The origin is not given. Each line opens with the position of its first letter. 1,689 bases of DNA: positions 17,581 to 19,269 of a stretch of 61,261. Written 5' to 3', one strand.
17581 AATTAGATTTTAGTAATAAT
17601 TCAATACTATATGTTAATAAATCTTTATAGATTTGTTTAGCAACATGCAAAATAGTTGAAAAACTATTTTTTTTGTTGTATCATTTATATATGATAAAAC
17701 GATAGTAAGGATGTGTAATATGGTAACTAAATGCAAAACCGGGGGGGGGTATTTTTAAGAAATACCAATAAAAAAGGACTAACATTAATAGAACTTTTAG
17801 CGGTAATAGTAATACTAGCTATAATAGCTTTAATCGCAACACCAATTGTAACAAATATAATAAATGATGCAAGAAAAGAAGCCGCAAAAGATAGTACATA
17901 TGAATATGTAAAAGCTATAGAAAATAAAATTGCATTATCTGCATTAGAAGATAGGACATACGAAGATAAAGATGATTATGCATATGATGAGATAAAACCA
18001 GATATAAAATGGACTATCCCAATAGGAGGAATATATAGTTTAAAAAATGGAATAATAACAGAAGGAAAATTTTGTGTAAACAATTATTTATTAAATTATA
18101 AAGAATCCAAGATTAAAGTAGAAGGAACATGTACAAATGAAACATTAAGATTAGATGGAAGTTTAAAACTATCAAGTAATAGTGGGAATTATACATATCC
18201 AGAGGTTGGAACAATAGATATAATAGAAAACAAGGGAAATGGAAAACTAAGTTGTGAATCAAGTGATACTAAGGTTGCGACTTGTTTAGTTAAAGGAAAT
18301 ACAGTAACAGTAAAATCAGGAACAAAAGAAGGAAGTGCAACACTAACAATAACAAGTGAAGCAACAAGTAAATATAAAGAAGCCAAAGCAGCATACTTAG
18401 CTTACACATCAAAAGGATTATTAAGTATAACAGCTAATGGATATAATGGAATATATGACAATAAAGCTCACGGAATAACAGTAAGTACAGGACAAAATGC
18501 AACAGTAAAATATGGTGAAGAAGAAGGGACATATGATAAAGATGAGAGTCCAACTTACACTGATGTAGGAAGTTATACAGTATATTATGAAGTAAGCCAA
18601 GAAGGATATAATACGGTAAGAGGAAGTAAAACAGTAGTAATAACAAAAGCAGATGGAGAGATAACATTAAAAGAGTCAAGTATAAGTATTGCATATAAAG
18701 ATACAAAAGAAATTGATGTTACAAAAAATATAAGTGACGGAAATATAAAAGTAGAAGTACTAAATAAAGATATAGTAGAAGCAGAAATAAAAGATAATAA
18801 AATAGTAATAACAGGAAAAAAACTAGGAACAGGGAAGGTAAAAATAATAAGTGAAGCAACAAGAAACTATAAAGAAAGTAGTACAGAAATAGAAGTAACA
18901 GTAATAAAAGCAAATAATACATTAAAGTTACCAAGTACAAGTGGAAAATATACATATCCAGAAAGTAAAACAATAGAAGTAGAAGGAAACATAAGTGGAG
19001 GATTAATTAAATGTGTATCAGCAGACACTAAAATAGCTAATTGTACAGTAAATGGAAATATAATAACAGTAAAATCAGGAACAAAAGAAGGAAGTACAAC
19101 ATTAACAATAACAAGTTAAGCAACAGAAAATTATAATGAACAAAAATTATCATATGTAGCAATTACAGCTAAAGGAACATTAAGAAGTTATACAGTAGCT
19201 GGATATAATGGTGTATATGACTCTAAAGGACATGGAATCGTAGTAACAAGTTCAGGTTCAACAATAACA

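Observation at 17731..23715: ~2,000-codon modular type IV pilin: a prepilin N-terminus fused to about 20 Ig-like repeats and a terminal globular domain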

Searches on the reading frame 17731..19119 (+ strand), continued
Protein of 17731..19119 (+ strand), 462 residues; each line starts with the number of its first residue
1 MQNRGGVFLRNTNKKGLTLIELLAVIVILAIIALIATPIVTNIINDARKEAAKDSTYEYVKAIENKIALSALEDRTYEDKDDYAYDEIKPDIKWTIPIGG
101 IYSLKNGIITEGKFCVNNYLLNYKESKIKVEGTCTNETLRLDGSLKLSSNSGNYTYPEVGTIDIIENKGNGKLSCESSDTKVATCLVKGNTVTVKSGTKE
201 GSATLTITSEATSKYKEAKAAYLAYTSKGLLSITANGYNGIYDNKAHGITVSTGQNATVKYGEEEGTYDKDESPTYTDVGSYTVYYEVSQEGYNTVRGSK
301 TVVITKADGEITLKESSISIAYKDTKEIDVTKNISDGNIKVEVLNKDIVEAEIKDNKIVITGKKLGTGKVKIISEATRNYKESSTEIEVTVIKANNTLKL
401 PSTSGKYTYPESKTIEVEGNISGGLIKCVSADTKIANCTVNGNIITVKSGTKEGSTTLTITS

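Call 86: search_protein_families(library=ncbifam, proteins=[L292:16511-17902:-, L292:18009-18539:+, L292:18535-20355:+, L292:21356-22333:+, L292:3038-6448:+, L292:12964-13353:+], max_evalue=0.001)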
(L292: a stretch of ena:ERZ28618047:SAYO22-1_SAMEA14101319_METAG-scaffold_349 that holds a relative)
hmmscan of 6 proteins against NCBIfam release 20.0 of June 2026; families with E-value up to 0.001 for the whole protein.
L292:16511-17902:- (463 aa): 19 families
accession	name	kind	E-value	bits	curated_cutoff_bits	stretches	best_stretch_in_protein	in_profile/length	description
TIGR02533.1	type_II_gspE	equivalog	2e-147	491.8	630.25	1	7-388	105-485/486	type II secretion system ATPase GspE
TIGR02538.1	type_IV_pilB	equivalog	2.2e-144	482.2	675.65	1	7-388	177-561/564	type IV-A pilus assembly ATPase PilB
NF007755.0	PRK10436.1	equivalog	9.7e-134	446.5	617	1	8-391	82-461/465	type II secretion system protein GspE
NF053534.1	T4PilAsmATPsTfpB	equivalog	6.9e-125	417.7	850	1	4-389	194-582/584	type IV pilus assembly ATPase TfpB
NF041000.1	ATPase_ComGA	equivalog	9.5e-81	270.7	300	1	17-281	2-265/267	competence type IV pilus ATPase ComGA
TIGR01420.1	pilT_fam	subfamily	7.3e-53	180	319.1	1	16-283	3-270/343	PilT/PilU family type 4a pilus ATPase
TIGR02525.1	plasmid_TraJ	equivalog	6.2e-28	97.8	368.3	1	142-262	146-273/372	plasmid transfer ATPase TraJ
TIGR02524.1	dot_icm_DotB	equivalog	1.4e-23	83.7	463.3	1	135-259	124-257/358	Dot/Icm type IV secretion system ATPase DotB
TIGR02782.1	TrbB_P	equivalog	1.7e-17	63.6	304.55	1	129-259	121-253/303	P-type conjugative transfer ATPase TrbB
NF058587.1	archaellum_moto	equivalog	2.4e-16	59.6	550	1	148-259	278-394/527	archaellum flagellar ATPase motor FlaI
TIGR02788.1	VirB11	equivalog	2.4e-16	59.6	249.95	1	132-262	131-266/308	P-type DNA transfer ATPase VirB11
NF010469.0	PRK13894.1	subfamily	1.6e-15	57.3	508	1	125-259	130-265/320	conjugal transfer ATPase TrbB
TIGR03819.1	heli_sec_ATPase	hypoth_equivalog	2e-13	50.2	373.15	1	62-258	98-297/340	TadA family conjugal transfer-associated ATPase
NF010407.0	PRK13833.1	subfamily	9.1e-12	45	499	1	137-262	137-263/323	conjugal transfer protein TrbB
NF010425.0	PRK13851.1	equivalog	7.4e-10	38.2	461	1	132-260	149-282/344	type IV secretion system protein VirB11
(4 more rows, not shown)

L292:18009-18539:+ (177 aa): 0 families

L292:18535-20355:+ (607 aa): 0 families

L292:21356-22333:+ (326 aa): 3 families
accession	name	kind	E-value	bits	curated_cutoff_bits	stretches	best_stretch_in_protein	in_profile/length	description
NF041438.1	SepM_fam_S16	equivalog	1.9e-37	129.1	200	1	10-324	7-340/340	SepM family pheromone-processing serine protease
TIGR02902.1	spore_lonB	equivalog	1.9e-05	23.5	723.3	1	160-321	373-529/531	ATP-dependent protease LonB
TIGR00054.1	TIGR00054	equivalog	0.00042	19.3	147.55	1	139-255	215-330/421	RIP metalloprotease RseP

L292:3038-6448:+ (1137 aa): 0 families

L292:12964-13353:+ (130 aa): 2 families
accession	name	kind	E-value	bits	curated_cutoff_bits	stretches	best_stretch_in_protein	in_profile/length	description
NF041193.1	lipo_SP0191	subfamily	0.00033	20.7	75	1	1-113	1-112/190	SP0191 family lipoprotein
NF058647.1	lipo_LytA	equivalog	0.00076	19.7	110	0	1-54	1-50/107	acidic lipoprotein LytA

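Call 88: find_related_loci(query=L292:16511-17902:-, collection=genome_contigs, flank=8000)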
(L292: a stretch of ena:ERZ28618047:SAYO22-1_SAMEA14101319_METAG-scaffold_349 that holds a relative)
Query L292:16511-17902:- (463 aa) in genome_contigs; peptide patterns used: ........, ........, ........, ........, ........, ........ (x = any residue, [..] = any of these).
592 stretches matched a pattern; 489 encode a relative of the query (tblastn E <= 1e-3); the best 80 are kept; 80 distinct loci.
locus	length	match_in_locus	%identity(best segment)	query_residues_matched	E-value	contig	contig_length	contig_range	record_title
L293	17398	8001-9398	87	1-463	0e+0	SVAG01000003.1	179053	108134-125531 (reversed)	MAG: Lactobacillales bacterium isolate SIG196 NODE_1400_length_179053_cov_5.805322, whole genome shotgun sequence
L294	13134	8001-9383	83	1-437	0e+0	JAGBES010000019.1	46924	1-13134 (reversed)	MAG: Bacilli bacterium isolate RGIG9051 Water_deer_Rectum-4__c1677, whole genome shotgun sequence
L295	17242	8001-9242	91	1-414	0e+0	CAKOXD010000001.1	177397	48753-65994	MAG: uncultured Bacilli bacterium isolate REFINED_METABAT215_TOP10_CONTIGS_1500_ASSEMBLY_K77_MERGED__Hadza_MoBio_hadza-E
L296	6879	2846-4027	89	1-394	0e+0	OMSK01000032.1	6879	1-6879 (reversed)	uncultured Firmicutes bacterium isolate RUG832 genome assembly, contig: k87_13457585, whole genome shotgun sequence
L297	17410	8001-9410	76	1-454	0e+0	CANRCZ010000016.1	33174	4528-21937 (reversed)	MAG: uncultured Bacilli bacterium isolate Lapin-026__bin41 genome assembly, contig: Lapin-026__NODE_1406_length_33174_co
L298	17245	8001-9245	82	1-417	0e+0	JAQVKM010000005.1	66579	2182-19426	MAG: Bacilli bacterium isolate STE_87 NODE_671_length_66579_cov_6.075017_Sandtown_E, whole genome shotgun sequence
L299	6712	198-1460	82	1-422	0e+0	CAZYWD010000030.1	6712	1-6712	MAG TPA_asm: uncultured Muribaculaceae bacterium isolate SRP192927_co4_189 genome assembly, contig: NODE_30789_length_67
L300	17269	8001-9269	82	1-424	0e+0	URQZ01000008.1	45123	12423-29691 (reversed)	uncultured Tenericutes bacterium isolate UMGS1271 genome assembly, contig: NODE_256_length_45123_cov_8.200142, whole gen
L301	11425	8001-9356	77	1-450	0e+0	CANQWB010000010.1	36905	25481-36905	MAG: uncultured Bacilli bacterium isolate Lapin-014__bin1 genome assembly, contig: Lapin-014__NODE_805_length_36905_cov_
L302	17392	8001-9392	76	1-460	0e+0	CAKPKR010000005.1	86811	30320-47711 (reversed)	MAG: uncultured Bacilli bacterium isolate REFINED_METABAT215_TOP10_CONTIGS_1500_ASSEMBLY_K77_MERGED__Hadza_MoBio_hadza-E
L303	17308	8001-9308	78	1-437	0e+0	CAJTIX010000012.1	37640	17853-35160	MAG TPA_asm: uncultured Bacilli bacterium isolate MGBC103251 genome assembly, contig: MGBC103251.12, whole genome shotgu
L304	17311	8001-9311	79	1-446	0e+0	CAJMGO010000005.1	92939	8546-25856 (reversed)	MAG TPA_asm: uncultured Firmicutes bacterium isolate ERR414261-bin.25 genome assembly, contig: NODE_32_length_92939_cov_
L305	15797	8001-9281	79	1-428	0e+0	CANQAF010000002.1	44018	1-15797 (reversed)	MAG: uncultured Bacilli bacterium isolate Lapin-002__bin35 genome assembly, contig: Lapin-002__NODE_1098_length_44018_co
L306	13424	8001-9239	82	1-414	0e+0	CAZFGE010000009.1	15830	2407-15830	MAG TPA_asm: uncultured Muribaculaceae bacterium isolate SRP278969_co1_93 genome assembly, contig: NODE_4816_length_1583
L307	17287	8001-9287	80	1-429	0e+0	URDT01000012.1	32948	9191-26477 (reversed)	uncultured Tenericutes bacterium isolate UMGS900 genome assembly, contig: NODE_900_length_32948_cov_4.355085, whole geno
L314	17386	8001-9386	75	1-446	0e+0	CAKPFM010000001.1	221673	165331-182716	MAG: uncultured Bacilli bacterium isolate REFINED_METABAT215_TOP10_CONTIGS_1500_ASSEMBLY_K77_MERGED__Hadza_MoBio_hadza-A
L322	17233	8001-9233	80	1-412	0e+0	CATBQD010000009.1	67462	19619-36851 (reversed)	MAG: uncultured Bacilli bacterium isolate extra-SRR5927706.69_1677798363 genome assembly, contig: NODE_215_length_67462_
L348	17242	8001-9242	77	1-415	0e+0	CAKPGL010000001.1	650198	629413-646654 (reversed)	MAG: uncultured Bacilli bacterium isolate REFINED_METABAT215_TOP10_CONTIGS_1500_ASSEMBLY_K77_MERGED__Hadza_MoBio_hadza-I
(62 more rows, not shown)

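Call 91: search_protein_families(library=pfam, proteins=[L322:9660-10433:-, L322:10464-12356:-, L322:6884-7387:-, L322:7402-7896:-, L322:5909-6886:+, L322:4854-5861:-, L348:6120-7901:-, L314:10487-10876:-, L292:18535-20355:+, L292:18009-18539:+], max_evalue=0.01)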
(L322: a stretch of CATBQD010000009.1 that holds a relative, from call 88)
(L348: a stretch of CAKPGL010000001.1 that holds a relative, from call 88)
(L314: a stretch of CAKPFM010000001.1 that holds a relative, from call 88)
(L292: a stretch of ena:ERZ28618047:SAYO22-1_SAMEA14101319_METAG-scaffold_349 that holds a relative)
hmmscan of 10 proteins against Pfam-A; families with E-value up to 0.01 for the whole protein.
L322:9660-10433:- (257 aa): 2 families
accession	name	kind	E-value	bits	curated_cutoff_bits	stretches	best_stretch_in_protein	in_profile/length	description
PF06750.18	A24_N_bact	-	4.7e-31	107.1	23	1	10-92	1-83/84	Bacterial Peptidase A24 N-terminal domain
PF01478.23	Peptidase_A24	-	2.1e-13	51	26.5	1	104-212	2-103/104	Type IV leader peptidase family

L322:10464-12356:- (630 aa): 2 families
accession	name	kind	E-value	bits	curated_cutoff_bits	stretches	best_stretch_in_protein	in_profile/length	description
PF00482.28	T2SSF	-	6e-51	172.1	25.2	2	291-414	1-125/125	Type II secretion system (T2SS), protein F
PF06936.16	Selenoprotein_S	-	0.0052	17.1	29.8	1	50-153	21-121/192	Selenoprotein S (SelS)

L322:6884-7387:- (167 aa): 1 family
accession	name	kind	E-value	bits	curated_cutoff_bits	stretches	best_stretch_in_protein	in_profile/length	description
PF07963.17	N_methyl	-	1.2e-05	25.1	21.2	1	1-25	2-26/27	Prokaryotic N-terminal methylation motif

L322:7402-7896:- (164 aa): 0 families

L322:5909-6886:+ (326 aa): 1 family
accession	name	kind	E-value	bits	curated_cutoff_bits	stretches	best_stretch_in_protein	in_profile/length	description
PF07670.19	Gate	-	2.3e-09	38.1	29.6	1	42-140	3-100/104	Nucleoside recognition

L322:4854-5861:- (335 aa): 4 families
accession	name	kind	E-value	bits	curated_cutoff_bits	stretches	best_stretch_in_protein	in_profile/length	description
PF05362.19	Lon_C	-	1.5e-09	38.1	21.1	1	234-331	107-201/205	Lon protease (S16) C-terminal proteolytic domain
PF00595.29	PDZ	-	3.8e-06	27.6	23.2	1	135-187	24-79/81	PDZ domain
PF13180.12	PDZ_2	-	1.3e-05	25.8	27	1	135-194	11-73/80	PDZ domain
PF17820.7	PDZ_6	-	7.5e-05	22.8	27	1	150-177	15-43/54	PDZ domain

L348:6120-7901:- (593 aa): 1 family
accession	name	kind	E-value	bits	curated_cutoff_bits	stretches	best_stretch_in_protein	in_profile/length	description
PF12810.13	ALK_LTK_GRD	-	5.7e-34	118.6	24.5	1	200-484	7-242/243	ALK/LTK, Glycine-rich domain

L314:10487-10876:- (129 aa): 1 family
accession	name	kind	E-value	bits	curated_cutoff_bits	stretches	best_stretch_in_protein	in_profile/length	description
PF07963.17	N_methyl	-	0.0013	18.6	21.2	1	1-23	4-26/27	Prokaryotic N-terminal methylation motif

L292:18535-20355:+ (607 aa): 1 family
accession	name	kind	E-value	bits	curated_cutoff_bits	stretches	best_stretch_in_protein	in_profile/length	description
PF07963.17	N_methyl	-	0.0025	17.7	21.2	1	2-25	3-26/27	Prokaryotic N-terminal methylation motif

L292:18009-18539:+ (177 aa): 0 families

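Call 93: find_encoding_contigs(protein=P0377, flank=10000, max_places=3)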
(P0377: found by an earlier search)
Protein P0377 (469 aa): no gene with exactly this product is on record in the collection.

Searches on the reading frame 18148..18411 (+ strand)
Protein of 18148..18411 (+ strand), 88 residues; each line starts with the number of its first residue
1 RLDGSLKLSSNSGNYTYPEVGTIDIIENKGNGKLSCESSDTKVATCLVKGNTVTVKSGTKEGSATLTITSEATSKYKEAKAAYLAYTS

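Call 48: search_protein_families(library=pfam, proteins=[window:18148-18411:+], max_evalue=1)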
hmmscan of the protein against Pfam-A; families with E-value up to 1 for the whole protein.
seq(88 aa): 3 families
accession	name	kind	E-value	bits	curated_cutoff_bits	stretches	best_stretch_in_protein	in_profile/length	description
PF02368.24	Big_2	-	0.00055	20.3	22.8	1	25-78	27-76/79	Bacterial Ig-like domain (group 2)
PF13036.11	LpoB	-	0.1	12.9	22.3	1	22-82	33-94/147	Peptidoglycan-synthase activator LpoB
PF10090.15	HPTransfase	-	0.21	11.8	22.9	1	44-74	44-74/123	Histidine phosphotransferase C-terminal domain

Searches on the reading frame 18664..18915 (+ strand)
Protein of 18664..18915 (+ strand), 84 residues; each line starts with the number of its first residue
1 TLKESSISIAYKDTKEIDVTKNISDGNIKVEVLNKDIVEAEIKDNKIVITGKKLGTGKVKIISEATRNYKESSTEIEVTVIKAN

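Call 48: search_protein_families(library=pfam, proteins=[window:18664-18915:+], max_evalue=1)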
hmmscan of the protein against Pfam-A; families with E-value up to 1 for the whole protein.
seq(84 aa): 2 families
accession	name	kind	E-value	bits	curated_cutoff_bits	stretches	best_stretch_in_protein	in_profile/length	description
PF13629.12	T2SS-T3SS_pil_N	-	0.00075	19.6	23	1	10-70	8-65/72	Pilus formation protein N terminal region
PF02368.24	Big_2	-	0.013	15.8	22.8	1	17-65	25-70/79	Bacterial Ig-like domain (group 2)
